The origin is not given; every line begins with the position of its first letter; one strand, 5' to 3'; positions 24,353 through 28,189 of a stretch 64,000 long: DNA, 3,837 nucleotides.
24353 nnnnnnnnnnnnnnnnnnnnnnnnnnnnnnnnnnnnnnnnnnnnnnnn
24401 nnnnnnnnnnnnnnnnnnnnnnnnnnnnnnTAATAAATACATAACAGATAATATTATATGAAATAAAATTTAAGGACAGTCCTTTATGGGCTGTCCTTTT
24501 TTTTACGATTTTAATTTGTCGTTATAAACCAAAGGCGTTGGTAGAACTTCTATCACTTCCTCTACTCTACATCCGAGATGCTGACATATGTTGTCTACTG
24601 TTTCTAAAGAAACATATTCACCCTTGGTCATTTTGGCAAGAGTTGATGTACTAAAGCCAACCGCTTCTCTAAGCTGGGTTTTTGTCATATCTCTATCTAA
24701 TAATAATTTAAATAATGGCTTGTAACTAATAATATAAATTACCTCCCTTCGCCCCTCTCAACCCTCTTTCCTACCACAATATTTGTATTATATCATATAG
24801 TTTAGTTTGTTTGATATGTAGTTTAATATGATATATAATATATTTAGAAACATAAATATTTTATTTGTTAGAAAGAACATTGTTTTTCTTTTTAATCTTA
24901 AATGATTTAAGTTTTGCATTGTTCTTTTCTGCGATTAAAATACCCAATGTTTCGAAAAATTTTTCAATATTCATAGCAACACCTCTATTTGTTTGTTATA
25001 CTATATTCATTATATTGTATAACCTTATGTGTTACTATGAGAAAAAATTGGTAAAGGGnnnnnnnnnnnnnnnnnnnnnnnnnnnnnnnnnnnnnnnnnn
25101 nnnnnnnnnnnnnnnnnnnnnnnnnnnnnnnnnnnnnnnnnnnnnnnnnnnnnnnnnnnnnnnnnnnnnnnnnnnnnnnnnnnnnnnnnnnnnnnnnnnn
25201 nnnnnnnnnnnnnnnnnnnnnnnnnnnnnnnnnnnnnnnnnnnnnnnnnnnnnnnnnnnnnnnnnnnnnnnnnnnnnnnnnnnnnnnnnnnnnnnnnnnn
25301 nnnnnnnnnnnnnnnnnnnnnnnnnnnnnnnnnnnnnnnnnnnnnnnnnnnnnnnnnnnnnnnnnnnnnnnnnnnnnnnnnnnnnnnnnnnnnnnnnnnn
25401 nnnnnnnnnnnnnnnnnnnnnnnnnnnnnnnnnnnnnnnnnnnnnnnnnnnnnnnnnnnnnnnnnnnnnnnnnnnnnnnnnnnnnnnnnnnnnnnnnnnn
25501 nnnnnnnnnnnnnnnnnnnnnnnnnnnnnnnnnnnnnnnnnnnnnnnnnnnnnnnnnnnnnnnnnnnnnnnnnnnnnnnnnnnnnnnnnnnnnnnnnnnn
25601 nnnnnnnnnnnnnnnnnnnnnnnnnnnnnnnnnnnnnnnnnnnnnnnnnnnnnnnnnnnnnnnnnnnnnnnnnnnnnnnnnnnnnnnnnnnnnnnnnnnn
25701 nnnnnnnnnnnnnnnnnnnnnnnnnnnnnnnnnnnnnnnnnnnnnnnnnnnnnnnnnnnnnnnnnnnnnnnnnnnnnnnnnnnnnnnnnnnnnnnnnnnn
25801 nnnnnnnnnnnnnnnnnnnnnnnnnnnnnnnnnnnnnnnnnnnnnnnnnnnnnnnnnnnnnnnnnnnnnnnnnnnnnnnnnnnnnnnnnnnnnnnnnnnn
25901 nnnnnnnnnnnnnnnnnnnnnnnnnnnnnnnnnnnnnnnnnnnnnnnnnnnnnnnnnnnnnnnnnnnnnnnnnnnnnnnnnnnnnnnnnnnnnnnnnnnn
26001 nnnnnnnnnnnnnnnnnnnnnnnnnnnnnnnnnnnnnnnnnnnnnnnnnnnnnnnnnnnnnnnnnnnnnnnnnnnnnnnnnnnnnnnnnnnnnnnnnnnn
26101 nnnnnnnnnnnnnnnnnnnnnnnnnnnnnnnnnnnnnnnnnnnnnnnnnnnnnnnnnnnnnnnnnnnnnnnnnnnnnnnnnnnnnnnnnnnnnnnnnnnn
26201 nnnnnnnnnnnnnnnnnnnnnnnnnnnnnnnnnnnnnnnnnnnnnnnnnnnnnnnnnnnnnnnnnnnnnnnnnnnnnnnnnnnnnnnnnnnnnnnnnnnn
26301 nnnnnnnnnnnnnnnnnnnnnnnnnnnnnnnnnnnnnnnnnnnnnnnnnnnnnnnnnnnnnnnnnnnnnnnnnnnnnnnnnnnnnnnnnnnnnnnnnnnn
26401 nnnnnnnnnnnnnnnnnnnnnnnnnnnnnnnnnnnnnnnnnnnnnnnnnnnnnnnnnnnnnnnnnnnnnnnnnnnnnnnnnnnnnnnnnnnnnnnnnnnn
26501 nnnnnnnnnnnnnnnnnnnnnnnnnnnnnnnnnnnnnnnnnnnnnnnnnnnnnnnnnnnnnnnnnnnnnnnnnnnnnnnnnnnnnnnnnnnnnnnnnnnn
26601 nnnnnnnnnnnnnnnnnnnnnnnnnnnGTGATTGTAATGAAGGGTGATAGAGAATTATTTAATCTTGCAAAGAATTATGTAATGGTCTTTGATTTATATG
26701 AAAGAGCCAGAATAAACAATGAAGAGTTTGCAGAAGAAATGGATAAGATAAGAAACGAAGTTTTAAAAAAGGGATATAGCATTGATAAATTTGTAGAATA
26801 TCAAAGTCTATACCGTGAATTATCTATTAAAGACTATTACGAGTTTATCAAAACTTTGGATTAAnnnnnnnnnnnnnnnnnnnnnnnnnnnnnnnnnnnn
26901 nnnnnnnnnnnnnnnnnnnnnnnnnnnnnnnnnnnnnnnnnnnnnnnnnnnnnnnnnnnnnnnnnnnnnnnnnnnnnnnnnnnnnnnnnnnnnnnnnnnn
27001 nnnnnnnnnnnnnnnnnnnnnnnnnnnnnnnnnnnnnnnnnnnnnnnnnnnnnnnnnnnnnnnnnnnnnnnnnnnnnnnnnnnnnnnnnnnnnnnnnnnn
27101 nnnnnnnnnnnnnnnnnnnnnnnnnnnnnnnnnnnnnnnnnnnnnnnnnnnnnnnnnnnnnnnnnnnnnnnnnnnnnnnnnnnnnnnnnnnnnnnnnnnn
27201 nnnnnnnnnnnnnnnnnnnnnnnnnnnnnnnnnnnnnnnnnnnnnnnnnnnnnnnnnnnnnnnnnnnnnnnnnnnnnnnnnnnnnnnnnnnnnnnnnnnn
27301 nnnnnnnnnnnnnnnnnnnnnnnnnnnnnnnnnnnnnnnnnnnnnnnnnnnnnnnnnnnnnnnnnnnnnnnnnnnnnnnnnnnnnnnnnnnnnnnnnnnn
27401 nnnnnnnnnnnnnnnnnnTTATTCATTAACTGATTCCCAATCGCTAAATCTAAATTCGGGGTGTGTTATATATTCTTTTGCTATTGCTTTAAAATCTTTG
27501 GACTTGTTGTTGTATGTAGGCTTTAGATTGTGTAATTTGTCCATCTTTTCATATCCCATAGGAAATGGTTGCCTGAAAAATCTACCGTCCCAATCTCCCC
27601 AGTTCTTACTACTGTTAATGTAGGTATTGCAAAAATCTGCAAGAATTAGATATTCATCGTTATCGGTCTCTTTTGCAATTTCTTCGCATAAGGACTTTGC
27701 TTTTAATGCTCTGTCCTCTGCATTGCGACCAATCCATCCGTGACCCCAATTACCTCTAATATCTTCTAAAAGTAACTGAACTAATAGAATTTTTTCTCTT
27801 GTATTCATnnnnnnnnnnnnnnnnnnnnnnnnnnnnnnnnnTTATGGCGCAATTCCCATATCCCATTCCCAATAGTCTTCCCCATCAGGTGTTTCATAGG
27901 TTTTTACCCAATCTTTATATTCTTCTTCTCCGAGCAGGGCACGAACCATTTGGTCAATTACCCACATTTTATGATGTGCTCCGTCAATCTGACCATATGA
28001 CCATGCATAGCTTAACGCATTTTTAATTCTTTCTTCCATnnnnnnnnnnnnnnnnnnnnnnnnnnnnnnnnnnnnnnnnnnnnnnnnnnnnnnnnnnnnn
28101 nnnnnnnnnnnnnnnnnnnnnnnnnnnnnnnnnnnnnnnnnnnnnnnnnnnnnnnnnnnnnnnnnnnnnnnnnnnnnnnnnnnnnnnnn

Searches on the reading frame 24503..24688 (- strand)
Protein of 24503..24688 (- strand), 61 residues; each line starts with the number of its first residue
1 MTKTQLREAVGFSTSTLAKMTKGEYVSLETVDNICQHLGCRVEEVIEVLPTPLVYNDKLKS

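Call 10: search_protein_families(library=pfam, proteins=[window:24503-24688:-], max_evalue=0.01)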
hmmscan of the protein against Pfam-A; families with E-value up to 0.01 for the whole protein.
window:24503-24688:- (61 aa): 4 families
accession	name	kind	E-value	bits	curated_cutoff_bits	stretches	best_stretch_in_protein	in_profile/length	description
PF13443.12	HTH_26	-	7.6e-14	52.2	22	1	1-48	11-60/63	Cro/C1-type HTH DNA-binding domain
PF01381.28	HTH_3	-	2e-05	25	23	1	1-44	10-54/55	Helix-turn-helix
PF13560.12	HTH_31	-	4.6e-05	24.1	27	1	1-45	15-61/64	Helix-turn-helix domain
PF20432.4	Xre-like-HTH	-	0.002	18.8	25.8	0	1-23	24-46/63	Antitoxin Xre-like helix-turn-helix domain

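Call 11: search_protein_families(library=phrogs, proteins=[window:24503-24688:-], max_evalue=0.01)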
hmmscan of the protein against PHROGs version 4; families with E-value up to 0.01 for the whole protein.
window:24503-24688:- (61 aa): 4 families
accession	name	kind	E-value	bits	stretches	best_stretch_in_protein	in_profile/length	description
phrog_8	-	transcription regulation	0.00049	20.7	1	1-52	171-222/346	transcriptional regulator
phrog_7241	-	transcription regulation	0.0015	19.6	1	1-46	75-121/122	transcriptional regulator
phrog_1373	-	transcription regulation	0.0044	18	1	1-43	77-120/166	transcriptional regulator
phrog_5823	-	transcription regulation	0.0085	16.3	1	1-45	20-66/404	transcriptional regulator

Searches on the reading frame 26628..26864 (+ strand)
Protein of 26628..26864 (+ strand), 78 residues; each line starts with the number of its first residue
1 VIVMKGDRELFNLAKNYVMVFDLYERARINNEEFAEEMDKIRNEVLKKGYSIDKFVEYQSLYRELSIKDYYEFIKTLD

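Call 10: search_protein_families(library=pfam, proteins=[window:26628-26864:+], max_evalue=0.01)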
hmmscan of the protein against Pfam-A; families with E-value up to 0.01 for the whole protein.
window:26628-26864:+ (78 aa): 1 family
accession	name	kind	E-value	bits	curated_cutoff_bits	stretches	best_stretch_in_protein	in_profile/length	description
PF24901.1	HTH_MCM7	-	0.0023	18.2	26.5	1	17-67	4-63/76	DNA replication licensing factor MCM7, winged helix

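Call 11: search_protein_families(library=phrogs, proteins=[window:26628-26864:+], max_evalue=0.01)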
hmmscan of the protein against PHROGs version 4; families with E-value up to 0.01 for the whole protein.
window:26628-26864:+ (78 aa): 1 family
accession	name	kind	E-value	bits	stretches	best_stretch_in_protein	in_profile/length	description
phrog_27005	-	unknown function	0.0057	17.9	1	21-56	64-99/107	-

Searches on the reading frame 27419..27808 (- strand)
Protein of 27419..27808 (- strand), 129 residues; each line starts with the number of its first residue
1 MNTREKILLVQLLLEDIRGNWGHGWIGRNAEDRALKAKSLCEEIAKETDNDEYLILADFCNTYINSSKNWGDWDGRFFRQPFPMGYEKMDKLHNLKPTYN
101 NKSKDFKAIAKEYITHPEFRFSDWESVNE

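Call 10: search_protein_families(library=pfam, proteins=[window:27419-27808:-], max_evalue=0.01)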
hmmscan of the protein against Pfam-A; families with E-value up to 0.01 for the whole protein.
window:27419-27808:- (129 aa): 0 families

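Call 11: search_protein_families(library=phrogs, proteins=[window:27419-27808:-], max_evalue=0.01)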
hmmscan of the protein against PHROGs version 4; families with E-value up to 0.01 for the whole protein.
window:27419-27808:- (129 aa): 0 families

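Call 13: find_related_loci(query=window:27419-27808:-, collection=viral_contigs, flank=3000)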
Query window:27419-27808:- (129 aa) in viral_contigs; peptide patterns used: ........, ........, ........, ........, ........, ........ (x = any residue, [..] = any of these).
18 stretches matched a pattern, but none encodes a relative of the query by tblastn (E <= 1e-3).

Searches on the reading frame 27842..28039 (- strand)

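Call 10: search_protein_families(library=pfam, proteins=[window:27842-28039:-], max_evalue=0.01)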
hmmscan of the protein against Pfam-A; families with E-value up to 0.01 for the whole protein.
window:27842-28039:- (65 aa): 0 families

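Call 11: search_protein_families(library=phrogs, proteins=[window:27842-28039:-], max_evalue=0.01)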
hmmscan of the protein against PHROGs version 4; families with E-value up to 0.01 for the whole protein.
window:27842-28039:- (65 aa): 1 family
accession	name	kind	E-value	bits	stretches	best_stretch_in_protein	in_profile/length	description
phrog_23179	-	unknown function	8.7e-06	26.8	1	8-38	28-58/114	-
